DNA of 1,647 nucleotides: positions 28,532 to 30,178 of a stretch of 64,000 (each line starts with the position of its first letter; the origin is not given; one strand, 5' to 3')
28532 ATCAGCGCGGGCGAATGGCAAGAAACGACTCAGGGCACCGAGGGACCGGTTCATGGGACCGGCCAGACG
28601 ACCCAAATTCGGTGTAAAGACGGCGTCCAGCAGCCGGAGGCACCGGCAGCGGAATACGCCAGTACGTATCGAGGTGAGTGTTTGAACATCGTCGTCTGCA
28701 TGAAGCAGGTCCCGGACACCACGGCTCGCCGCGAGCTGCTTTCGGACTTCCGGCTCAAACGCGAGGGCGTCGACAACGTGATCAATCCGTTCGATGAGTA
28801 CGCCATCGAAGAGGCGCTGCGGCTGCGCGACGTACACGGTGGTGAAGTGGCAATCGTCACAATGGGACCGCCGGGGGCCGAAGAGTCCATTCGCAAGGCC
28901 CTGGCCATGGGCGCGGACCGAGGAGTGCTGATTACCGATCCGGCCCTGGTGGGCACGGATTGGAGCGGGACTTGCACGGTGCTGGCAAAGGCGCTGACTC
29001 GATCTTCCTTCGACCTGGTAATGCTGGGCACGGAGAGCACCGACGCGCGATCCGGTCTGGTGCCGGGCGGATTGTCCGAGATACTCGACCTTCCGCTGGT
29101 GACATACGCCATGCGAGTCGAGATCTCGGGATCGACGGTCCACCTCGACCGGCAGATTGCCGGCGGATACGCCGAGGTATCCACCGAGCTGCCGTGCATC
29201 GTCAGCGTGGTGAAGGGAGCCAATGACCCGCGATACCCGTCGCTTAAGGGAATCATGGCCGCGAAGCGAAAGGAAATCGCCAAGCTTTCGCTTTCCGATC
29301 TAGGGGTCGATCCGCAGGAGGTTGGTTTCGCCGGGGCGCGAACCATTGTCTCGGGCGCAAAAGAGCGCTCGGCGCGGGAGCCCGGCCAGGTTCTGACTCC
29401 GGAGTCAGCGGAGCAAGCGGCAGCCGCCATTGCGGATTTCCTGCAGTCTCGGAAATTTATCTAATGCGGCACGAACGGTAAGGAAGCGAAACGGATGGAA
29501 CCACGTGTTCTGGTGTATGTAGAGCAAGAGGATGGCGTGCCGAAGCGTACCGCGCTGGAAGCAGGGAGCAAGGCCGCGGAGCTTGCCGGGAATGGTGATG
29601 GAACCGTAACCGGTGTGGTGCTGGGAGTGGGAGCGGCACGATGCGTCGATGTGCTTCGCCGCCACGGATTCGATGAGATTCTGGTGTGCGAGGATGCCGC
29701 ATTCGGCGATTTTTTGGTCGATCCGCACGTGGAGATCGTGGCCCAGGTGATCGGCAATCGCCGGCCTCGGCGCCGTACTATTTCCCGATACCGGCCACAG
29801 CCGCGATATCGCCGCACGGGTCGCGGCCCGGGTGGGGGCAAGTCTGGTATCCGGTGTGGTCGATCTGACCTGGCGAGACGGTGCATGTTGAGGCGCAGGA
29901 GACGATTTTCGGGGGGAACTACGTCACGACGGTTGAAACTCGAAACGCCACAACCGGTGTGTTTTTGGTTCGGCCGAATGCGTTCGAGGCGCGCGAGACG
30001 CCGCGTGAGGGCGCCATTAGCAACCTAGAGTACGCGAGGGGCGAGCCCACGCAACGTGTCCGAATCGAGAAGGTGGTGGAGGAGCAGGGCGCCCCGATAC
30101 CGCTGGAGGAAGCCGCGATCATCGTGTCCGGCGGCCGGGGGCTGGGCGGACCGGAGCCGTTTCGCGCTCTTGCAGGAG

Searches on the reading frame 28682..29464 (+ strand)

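Call 11: search_protein_families(library=pfam, proteins=[window:28682-29464:+], max_evalue=0.0001)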
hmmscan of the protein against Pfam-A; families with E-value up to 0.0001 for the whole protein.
window:28682-29464:+ (260 aa): 1 family
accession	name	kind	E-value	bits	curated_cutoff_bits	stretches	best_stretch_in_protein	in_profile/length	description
PF01012.27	ETF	-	3.4e-42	144.7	26.7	1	25-206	4-180/181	Electron transfer flavoprotein domain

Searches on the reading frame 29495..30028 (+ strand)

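Call 12: search_protein_families(library=pfam, proteins=[window:29495-30028:+], max_evalue=0.0001)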
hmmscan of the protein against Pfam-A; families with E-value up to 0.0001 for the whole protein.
window:29495-30028:+ (177 aa): 1 family
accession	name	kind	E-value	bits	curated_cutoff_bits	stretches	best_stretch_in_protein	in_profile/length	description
PF01012.27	ETF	-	3.5e-11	43.7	26.7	1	5-90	1-89/181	Electron transfer flavoprotein domain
